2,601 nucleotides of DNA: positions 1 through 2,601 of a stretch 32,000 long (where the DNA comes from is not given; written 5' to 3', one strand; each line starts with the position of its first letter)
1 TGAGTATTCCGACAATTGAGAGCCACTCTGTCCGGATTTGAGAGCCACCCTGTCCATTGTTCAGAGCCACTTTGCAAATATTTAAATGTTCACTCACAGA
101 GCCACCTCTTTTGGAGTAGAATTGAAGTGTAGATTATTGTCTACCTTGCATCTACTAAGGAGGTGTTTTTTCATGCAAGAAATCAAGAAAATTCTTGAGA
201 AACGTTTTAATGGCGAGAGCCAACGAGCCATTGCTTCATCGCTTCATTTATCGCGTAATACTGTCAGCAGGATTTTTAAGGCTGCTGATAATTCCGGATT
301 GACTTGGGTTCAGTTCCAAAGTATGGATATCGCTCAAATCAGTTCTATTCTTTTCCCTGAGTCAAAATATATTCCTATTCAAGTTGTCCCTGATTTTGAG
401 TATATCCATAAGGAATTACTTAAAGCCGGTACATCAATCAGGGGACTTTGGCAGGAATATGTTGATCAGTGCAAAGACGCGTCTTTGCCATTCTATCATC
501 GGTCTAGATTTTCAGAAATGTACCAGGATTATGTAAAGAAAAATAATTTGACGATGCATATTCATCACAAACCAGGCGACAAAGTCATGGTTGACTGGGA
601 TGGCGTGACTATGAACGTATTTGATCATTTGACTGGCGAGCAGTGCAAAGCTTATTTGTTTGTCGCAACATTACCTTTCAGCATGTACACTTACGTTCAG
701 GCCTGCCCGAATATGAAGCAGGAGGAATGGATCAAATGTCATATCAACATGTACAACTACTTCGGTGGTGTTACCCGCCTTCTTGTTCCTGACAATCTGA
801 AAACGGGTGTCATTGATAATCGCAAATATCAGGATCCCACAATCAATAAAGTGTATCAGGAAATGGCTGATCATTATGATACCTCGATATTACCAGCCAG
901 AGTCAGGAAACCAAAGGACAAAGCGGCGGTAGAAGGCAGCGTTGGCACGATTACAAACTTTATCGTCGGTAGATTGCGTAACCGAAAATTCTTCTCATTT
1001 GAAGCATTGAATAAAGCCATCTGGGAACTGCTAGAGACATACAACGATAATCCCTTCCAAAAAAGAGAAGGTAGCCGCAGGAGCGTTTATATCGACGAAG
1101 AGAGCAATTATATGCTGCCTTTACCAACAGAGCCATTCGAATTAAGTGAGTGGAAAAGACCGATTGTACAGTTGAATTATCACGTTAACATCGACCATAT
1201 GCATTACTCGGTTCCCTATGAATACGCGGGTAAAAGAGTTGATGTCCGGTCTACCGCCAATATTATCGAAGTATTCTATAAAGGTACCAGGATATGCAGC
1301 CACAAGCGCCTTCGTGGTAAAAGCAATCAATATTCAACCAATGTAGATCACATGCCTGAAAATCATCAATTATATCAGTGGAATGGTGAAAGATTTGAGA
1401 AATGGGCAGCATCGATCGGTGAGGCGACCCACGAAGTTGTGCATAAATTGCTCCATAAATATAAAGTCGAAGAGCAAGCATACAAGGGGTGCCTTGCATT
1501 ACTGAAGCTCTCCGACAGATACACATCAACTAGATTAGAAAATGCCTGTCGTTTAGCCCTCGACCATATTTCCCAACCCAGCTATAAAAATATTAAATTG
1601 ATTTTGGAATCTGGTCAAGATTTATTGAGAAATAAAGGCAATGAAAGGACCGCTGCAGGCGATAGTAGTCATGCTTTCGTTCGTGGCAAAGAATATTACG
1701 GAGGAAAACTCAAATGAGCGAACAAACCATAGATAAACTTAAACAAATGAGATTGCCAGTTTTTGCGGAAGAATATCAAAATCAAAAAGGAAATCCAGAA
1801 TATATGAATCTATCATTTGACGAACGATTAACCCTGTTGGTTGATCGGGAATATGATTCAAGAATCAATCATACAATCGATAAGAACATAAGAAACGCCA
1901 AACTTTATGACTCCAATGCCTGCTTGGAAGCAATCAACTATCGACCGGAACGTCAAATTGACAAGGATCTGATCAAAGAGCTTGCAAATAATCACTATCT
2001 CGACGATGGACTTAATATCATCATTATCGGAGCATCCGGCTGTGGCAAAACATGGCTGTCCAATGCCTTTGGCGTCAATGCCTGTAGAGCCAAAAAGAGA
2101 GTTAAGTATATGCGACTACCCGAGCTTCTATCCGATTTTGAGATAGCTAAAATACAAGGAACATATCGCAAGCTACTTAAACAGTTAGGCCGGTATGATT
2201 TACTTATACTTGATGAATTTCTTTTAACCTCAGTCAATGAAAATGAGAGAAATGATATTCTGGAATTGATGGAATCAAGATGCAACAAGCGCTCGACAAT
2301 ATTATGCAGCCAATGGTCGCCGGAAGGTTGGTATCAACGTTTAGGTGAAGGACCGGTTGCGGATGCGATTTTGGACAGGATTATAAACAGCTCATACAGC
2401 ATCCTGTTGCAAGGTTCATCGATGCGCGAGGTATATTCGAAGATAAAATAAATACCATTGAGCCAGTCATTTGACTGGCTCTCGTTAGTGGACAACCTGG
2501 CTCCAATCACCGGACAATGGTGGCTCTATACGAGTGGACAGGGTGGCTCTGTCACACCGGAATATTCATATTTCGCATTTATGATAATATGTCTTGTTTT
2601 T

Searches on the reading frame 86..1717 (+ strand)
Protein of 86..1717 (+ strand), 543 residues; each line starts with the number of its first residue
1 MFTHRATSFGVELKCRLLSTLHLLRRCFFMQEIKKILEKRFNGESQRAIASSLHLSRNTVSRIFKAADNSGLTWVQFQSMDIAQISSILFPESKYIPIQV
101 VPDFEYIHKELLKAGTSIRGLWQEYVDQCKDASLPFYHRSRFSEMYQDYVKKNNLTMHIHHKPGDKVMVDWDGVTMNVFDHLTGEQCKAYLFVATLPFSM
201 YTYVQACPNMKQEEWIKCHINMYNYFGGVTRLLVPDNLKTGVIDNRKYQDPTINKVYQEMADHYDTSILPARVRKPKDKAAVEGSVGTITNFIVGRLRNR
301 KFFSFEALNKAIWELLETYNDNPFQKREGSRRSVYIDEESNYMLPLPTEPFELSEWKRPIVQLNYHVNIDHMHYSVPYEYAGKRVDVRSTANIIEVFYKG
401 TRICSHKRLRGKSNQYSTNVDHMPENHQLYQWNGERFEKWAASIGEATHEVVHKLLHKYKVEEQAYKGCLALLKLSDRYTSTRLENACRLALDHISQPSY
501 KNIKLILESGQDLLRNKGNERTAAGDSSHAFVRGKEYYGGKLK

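Call 35: search_protein_families(library=pfam, proteins=[window:86-1717:+])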
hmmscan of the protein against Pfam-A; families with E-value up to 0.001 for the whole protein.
window:86-1717:+ (543 aa): 2 families
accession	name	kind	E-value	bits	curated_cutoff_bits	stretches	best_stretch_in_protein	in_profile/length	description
PF22483.2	Mu-transpos_C_2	-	2.8e-19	69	27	1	346-414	1-69/73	Mu transposase, C-terminal domain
PF00665.32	rve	-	1.5e-05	25.6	32.6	1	179-276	13-102/102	Integrase core domain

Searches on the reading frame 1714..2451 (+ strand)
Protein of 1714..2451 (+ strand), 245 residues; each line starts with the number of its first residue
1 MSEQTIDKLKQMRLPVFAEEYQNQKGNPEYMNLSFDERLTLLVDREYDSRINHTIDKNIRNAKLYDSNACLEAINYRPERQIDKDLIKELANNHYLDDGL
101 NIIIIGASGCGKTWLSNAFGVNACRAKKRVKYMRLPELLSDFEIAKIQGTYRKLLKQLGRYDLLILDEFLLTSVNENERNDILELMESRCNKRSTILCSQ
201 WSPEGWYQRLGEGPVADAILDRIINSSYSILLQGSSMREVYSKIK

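Call 35: search_protein_families(library=pfam, proteins=[window:1714-2451:+])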
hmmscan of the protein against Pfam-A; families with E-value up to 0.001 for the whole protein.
window:1714-2451:+ (245 aa): 3 families
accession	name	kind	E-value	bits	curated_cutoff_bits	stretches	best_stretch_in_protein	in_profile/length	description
PF01695.23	IstB_IS21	-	3.4e-52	177.8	24.1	1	8-239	2-232/238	IstB-like ATP binding protein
PF00308.24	Bac_DnaA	-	2.3e-05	25.1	23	1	102-203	37-141/162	Bacterial DnaA ATPAse domain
PF13173.12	AAA_14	-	0.00017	22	27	0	102-169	5-71/129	AAA domain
